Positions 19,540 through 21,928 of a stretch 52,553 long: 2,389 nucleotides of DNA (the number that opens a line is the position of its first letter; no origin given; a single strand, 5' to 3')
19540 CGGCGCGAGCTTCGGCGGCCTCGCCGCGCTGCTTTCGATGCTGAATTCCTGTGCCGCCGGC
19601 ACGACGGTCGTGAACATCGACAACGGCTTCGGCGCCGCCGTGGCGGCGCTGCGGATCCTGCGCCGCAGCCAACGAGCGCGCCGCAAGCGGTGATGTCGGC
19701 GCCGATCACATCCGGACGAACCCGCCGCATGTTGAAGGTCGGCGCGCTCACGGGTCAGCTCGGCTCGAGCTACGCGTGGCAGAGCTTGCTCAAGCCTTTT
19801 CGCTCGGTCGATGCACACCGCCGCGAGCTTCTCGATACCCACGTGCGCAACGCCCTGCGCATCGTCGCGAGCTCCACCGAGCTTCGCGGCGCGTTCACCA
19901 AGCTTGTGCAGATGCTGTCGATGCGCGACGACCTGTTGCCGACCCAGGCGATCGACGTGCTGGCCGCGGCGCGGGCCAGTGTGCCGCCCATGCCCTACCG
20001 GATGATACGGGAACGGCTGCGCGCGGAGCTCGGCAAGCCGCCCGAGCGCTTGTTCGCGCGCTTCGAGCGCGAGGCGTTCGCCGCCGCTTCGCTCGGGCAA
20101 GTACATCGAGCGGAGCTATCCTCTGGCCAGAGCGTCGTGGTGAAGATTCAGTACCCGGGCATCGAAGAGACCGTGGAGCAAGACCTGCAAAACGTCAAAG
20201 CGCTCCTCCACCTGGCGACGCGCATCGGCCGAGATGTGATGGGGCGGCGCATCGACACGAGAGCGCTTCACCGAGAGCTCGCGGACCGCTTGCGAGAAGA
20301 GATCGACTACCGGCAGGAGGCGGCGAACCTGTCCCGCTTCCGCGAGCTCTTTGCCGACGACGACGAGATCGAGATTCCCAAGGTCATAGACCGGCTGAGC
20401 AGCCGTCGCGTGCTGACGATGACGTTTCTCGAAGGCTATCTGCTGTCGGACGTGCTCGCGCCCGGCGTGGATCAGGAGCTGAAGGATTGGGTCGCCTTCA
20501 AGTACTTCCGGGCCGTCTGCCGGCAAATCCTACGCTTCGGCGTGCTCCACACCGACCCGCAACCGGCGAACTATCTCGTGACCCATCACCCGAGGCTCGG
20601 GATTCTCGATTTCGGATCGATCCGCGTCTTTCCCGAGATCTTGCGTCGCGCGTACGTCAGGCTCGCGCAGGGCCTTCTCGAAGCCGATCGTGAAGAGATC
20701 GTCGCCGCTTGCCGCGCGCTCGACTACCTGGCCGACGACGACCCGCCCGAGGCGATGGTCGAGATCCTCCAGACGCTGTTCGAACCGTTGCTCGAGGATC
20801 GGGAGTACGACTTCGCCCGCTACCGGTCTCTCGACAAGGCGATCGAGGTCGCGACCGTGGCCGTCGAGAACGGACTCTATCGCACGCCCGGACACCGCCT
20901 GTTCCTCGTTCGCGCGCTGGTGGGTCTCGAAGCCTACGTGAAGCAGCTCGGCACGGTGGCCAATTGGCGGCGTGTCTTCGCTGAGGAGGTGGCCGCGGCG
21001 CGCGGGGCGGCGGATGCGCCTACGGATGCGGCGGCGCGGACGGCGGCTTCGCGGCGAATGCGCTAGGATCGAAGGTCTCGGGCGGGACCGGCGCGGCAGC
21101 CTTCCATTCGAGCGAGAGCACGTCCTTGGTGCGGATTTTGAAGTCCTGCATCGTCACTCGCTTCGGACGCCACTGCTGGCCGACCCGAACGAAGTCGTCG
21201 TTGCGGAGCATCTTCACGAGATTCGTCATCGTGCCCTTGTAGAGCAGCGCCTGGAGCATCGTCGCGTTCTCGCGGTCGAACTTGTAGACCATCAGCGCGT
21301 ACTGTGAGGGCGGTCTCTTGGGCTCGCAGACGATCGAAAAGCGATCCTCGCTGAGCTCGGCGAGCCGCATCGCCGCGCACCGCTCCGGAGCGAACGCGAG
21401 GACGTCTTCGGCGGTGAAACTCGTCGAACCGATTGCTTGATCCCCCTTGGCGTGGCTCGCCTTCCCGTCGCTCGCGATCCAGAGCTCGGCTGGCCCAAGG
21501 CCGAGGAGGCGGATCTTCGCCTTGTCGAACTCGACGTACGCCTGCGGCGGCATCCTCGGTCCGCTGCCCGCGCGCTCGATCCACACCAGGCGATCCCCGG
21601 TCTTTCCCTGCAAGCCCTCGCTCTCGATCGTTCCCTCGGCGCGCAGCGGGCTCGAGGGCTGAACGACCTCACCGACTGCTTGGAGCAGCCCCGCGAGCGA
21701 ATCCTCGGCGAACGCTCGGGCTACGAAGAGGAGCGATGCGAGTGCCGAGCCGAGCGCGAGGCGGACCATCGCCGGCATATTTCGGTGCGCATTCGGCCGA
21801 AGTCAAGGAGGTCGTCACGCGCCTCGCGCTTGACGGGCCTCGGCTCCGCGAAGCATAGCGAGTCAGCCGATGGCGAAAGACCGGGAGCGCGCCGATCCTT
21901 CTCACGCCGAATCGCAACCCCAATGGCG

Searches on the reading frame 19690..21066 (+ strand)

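Call 53: search_protein_families(library=pfam, proteins=[window:19690-21066:+], max_evalue=0.000001)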
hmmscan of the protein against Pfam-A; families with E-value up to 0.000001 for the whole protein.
window:19690-21066:+ (458 aa): 1 family
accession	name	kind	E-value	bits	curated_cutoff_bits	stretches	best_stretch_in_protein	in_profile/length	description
PF03109.22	ABC1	-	1.7e-66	224.3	22.9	1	96-339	4-242/244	ABC1 atypical kinase-like domain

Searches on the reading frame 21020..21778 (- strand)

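Call 54: search_protein_families(library=pfam, proteins=[window:21020-21778:-], max_evalue=0.000001)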
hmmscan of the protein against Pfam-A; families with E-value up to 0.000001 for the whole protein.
window:21020-21778:- (252 aa): 1 family
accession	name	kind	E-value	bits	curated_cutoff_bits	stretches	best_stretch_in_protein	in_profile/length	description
PF17131.11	LolA_like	-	2.2e-07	31.2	30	1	112-239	48-180/184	Outer membrane lipoprotein-sorting protein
